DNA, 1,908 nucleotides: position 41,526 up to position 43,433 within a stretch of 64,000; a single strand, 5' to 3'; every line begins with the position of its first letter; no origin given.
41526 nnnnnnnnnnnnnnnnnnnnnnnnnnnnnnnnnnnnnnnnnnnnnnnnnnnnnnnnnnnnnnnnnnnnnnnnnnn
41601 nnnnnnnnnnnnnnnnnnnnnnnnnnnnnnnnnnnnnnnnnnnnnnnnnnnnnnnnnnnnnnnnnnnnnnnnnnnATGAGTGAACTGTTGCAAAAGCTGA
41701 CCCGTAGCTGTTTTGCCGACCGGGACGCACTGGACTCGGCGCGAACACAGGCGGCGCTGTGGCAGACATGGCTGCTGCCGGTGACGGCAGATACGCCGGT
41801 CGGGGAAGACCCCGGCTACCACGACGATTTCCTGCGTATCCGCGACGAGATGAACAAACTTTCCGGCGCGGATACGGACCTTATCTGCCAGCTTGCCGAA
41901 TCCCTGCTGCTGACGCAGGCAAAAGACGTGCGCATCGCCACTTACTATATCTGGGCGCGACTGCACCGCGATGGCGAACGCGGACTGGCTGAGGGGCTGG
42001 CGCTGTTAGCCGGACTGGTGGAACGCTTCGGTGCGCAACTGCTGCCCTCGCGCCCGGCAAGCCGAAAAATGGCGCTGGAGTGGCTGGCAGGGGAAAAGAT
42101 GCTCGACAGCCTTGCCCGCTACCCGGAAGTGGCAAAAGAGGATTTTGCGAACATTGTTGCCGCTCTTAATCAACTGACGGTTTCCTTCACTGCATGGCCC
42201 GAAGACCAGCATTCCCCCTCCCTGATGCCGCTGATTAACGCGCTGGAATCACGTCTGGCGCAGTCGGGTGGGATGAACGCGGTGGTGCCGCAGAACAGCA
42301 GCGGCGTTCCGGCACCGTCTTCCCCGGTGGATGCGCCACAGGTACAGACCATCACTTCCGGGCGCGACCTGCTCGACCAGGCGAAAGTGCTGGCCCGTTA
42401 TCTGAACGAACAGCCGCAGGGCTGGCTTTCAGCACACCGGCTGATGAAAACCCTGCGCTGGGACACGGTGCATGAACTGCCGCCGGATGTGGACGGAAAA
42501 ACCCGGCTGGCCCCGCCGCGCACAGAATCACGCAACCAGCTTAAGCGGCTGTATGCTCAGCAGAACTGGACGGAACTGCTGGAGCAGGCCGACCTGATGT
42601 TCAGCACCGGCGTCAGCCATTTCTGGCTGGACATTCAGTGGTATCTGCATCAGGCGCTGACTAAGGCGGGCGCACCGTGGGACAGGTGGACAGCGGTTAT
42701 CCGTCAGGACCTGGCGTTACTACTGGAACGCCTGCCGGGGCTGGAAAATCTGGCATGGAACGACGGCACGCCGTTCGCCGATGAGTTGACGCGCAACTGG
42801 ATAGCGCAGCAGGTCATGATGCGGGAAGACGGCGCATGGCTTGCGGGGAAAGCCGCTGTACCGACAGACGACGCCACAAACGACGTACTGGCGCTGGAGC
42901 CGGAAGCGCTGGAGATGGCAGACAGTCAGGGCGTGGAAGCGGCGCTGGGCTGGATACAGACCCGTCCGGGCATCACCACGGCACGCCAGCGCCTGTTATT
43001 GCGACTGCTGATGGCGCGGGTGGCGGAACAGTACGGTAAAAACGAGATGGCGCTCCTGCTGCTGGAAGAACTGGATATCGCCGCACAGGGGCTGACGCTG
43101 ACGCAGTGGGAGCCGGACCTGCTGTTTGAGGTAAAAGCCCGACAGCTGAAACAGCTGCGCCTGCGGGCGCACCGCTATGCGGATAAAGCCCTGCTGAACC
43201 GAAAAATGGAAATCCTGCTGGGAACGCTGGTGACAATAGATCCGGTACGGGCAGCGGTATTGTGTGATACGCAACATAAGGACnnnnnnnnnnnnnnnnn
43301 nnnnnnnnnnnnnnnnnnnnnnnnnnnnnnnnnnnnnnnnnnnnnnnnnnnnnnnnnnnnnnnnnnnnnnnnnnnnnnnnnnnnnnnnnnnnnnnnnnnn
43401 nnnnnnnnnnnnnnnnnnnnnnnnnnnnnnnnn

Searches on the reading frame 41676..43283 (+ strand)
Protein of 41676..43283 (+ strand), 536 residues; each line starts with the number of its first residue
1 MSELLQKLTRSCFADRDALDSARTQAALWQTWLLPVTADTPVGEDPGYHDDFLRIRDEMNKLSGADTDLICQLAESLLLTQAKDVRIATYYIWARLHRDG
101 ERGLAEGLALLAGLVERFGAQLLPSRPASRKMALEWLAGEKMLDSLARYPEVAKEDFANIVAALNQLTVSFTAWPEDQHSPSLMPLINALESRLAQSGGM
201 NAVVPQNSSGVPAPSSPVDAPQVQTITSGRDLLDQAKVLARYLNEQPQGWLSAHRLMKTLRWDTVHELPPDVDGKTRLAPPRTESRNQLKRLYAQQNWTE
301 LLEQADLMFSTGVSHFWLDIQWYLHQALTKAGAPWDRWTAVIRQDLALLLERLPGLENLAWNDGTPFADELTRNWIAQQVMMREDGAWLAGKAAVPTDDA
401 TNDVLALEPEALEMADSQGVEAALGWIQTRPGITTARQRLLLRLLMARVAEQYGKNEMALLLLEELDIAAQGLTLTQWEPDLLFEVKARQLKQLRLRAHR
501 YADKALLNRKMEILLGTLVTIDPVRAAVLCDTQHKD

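Call 3: search_protein_families(library=pfam, proteins=[window:41676-43283:+], max_evalue=1)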
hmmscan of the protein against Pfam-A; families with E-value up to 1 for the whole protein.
window:41676-43283:+ (536 aa): 2 families
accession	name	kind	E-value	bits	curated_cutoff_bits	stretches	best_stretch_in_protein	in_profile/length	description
PF16989.10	T6SS_VasJ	-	4e-77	259.6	26.2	1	227-488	2-253/255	Type VI secretion, EvfE, EvfF, ImpA, BimE, VC_A0119, VasJ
PF06812.17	ImpA_N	-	5e-19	69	26.9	1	34-138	2-118/119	ImpA, N-terminal, type VI secretion system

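Call 4: search_protein_families(library=ncbifam, proteins=[window:41676-43283:+], max_evalue=1)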
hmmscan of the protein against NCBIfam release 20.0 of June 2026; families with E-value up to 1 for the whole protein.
window:41676-43283:+ (536 aa): 3 families
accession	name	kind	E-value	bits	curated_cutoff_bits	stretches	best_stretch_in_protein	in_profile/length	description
TIGR03362.1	VI_chp_7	equivalog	1.3e-140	469.6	230.1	1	29-490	2-475/476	type VI secretion system protein TssA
TIGR03363.1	VI_chp_8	equivalog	1e-13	51.7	160.85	1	33-152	7-143/353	type VI secretion system protein TssA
NF041244.1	IglI_fam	subfamily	0.00045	20.2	100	1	68-195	14-147/290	type VI secretion system protein IglI family protein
